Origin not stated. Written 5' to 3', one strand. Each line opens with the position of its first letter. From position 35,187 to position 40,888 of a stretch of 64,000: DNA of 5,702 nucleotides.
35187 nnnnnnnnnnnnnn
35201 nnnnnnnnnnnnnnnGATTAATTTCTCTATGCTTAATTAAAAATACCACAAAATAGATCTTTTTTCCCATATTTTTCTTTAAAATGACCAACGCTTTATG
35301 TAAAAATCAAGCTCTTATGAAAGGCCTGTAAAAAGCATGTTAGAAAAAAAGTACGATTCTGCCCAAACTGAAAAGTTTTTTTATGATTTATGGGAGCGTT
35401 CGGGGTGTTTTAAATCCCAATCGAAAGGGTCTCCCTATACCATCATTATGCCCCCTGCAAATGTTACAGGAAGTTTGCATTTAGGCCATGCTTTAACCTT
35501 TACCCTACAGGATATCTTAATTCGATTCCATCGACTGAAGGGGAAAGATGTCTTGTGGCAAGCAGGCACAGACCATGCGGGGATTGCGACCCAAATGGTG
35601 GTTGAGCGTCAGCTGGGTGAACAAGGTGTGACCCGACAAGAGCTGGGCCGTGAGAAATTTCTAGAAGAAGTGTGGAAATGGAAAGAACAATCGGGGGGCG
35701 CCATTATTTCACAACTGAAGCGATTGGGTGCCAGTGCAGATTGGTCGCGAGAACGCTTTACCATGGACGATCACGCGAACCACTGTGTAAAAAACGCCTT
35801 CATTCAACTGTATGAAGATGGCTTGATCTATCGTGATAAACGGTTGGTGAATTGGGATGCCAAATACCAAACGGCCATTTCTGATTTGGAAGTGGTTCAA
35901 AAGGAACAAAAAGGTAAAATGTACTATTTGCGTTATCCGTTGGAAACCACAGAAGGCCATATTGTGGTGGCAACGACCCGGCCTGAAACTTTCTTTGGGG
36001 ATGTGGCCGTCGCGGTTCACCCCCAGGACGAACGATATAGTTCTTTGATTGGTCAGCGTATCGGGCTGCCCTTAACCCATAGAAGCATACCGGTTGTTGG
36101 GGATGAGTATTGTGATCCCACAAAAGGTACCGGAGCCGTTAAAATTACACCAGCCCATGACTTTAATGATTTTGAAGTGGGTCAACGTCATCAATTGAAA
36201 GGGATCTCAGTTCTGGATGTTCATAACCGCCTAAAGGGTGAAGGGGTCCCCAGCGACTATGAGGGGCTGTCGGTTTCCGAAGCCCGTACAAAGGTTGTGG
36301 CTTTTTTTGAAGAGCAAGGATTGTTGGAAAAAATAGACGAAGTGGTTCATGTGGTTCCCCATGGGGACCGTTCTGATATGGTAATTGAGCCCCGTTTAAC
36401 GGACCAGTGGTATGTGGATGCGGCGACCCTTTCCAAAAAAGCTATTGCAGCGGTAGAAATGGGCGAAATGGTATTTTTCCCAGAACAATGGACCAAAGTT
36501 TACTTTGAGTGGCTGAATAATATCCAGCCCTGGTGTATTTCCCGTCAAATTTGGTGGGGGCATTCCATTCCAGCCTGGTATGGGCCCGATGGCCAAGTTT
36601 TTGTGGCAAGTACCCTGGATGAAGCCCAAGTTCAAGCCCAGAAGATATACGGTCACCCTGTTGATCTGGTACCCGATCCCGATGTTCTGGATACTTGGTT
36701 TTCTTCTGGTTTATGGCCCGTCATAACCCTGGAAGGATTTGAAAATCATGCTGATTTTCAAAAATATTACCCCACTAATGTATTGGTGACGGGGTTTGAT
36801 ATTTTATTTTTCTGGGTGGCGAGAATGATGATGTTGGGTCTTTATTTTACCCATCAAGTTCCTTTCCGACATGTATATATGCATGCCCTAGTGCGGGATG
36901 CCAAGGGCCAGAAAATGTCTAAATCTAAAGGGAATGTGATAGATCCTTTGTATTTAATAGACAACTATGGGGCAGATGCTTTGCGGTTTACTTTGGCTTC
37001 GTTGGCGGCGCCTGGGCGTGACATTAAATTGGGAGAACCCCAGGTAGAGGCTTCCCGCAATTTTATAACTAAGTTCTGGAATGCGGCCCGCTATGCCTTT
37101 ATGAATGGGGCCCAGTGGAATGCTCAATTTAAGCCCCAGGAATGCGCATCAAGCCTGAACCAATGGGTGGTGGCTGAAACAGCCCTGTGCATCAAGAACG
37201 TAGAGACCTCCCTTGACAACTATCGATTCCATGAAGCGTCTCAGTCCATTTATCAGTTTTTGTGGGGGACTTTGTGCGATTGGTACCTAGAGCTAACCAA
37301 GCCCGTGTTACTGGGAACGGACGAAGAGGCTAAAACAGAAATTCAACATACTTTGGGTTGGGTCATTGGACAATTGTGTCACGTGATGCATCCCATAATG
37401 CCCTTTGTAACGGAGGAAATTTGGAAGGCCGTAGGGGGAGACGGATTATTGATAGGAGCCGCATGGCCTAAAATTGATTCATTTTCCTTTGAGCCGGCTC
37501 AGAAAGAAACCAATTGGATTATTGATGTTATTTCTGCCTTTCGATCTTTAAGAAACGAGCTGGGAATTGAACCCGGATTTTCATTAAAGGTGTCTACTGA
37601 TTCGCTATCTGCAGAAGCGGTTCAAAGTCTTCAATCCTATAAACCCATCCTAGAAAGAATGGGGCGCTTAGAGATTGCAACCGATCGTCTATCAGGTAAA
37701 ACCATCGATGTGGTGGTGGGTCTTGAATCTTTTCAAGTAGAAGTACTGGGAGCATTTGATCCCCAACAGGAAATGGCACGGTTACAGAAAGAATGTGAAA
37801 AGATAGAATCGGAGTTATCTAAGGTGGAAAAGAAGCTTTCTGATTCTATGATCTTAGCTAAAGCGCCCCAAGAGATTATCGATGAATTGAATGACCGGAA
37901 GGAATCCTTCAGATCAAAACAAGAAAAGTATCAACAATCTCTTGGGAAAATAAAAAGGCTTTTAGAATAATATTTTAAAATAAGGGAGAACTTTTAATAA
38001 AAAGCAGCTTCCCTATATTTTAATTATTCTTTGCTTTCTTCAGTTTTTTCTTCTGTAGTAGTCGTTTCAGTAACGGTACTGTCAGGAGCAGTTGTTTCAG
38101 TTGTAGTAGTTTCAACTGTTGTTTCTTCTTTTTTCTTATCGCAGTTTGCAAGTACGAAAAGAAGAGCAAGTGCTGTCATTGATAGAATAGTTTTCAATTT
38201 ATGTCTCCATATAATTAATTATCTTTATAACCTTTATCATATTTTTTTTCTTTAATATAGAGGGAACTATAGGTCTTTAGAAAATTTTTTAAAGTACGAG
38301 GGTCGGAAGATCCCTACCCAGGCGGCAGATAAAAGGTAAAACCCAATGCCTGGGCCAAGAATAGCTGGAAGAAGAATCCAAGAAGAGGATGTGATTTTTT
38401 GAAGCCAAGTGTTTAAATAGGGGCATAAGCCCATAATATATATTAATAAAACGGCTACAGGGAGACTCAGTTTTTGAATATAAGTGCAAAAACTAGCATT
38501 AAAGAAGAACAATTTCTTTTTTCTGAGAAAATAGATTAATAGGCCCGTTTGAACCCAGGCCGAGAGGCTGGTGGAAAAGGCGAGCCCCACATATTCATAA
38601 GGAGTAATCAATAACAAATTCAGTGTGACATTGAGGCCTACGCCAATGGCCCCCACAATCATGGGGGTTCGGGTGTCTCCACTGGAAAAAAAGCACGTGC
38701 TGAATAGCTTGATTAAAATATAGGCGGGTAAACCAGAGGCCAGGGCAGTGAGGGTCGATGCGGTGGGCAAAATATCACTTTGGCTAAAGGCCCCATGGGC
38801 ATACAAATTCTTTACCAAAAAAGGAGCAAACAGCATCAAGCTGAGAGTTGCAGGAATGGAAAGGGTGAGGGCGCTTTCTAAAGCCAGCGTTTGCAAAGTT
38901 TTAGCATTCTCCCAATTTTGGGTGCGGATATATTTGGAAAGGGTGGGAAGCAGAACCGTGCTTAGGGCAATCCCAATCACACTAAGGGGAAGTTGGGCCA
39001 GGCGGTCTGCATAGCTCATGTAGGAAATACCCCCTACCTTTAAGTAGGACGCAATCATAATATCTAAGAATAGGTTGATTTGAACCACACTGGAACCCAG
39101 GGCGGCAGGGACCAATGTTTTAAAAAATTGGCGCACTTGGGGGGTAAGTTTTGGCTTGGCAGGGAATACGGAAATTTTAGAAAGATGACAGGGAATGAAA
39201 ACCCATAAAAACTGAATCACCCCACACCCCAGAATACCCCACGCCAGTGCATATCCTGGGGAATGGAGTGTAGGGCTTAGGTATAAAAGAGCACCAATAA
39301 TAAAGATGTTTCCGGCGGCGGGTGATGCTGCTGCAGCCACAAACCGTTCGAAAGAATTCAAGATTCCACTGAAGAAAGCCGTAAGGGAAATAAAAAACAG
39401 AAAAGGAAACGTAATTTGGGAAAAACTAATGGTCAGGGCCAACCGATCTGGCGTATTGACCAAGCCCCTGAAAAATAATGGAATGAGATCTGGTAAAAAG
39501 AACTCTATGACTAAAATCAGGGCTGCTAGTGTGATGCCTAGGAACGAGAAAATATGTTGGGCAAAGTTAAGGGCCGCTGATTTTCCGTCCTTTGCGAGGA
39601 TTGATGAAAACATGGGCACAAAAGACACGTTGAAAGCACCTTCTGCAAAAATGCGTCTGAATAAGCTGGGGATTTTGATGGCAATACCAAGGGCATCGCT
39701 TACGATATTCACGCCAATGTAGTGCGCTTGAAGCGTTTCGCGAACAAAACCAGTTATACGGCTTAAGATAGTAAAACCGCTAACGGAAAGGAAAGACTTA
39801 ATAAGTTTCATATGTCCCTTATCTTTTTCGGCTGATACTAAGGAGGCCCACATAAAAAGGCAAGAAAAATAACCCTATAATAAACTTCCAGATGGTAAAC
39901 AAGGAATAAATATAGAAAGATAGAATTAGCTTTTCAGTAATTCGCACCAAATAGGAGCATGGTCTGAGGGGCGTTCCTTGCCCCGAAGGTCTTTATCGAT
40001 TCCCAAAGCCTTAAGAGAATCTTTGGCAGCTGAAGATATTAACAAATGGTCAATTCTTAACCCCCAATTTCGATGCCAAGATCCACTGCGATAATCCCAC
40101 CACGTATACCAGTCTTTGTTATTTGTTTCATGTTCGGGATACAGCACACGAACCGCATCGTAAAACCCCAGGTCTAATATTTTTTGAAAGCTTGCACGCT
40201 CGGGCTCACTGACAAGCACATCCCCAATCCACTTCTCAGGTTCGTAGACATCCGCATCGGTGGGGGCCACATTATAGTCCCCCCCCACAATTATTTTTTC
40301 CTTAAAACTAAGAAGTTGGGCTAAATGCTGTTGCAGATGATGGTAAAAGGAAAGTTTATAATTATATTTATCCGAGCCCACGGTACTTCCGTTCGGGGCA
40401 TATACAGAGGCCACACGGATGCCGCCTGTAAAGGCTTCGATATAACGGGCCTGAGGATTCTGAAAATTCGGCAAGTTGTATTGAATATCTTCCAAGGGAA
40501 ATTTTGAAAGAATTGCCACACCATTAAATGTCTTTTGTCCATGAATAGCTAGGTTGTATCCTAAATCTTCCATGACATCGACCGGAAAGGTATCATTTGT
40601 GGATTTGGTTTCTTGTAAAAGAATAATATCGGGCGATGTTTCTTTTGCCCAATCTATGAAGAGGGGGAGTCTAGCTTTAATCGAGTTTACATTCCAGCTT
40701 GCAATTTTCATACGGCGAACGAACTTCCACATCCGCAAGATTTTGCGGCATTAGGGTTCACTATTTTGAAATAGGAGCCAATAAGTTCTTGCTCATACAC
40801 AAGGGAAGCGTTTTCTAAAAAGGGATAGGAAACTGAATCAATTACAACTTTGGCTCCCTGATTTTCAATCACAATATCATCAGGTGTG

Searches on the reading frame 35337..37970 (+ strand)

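Call 54: search_protein_families(library=pfam, proteins=[window:35337-37970:+], max_evalue=0.00001)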
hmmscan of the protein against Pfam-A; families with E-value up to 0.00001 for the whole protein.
window:35337-37970:+ (877 aa): 5 families
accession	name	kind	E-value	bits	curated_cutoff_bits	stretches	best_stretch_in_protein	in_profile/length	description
PF00133.28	tRNA-synt_1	-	7.9e-137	456.8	22.7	1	16-565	3-413/414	tRNA synthetases class I (I, L, M and V)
PF08264.19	Anticodon_1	-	3e-38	131.5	25.1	1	608-752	1-146/148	Anticodon-binding domain of tRNA ligase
PF09334.17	tRNA-synt_1g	-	5.1e-22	78.6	20.1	2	43-184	10-133/391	tRNA synthetases class I (M)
PF10458.14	Val_tRNA-synt_C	-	1.9e-10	41.3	25.9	1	810-873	3-66/66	Valyl tRNA synthetase tRNA binding arm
PF13603.12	tRNA-synt_1_2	-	4.4e-07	30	25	0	241-297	88-144/185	Leucyl-tRNA synthetase, editing domain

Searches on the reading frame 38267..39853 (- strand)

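Call 54: search_protein_families(library=pfam, proteins=[window:38267-39853:-], max_evalue=0.00001)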
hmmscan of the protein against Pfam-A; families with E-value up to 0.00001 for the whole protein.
window:38267-39853:- (528 aa): 2 families
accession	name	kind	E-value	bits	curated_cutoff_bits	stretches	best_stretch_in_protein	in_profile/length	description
PF03023.19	MurJ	-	8e-109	364.7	27.4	1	43-483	2-440/451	Lipid II flippase MurJ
PF01554.23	MatE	-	2.8e-07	30.8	24.9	1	249-413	1-160/161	MatE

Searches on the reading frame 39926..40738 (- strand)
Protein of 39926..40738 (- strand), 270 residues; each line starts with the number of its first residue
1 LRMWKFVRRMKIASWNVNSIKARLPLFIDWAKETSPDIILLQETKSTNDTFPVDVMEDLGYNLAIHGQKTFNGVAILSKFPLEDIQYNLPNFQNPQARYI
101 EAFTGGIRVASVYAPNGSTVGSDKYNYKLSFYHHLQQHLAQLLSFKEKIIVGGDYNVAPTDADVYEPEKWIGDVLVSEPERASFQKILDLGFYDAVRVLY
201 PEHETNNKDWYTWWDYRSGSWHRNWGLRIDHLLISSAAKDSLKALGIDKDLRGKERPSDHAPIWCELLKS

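Call 54: search_protein_families(library=pfam, proteins=[window:39926-40738:-], max_evalue=0.00001)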
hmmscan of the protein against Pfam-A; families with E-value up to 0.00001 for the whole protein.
window:39926-40738:- (270 aa): 1 family
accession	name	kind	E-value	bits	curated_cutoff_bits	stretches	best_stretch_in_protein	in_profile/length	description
PF03372.29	Exo_endo_phos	-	3.9e-30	105.6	24.5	1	13-260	1-225/225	Endonuclease/Exonuclease/phosphatase family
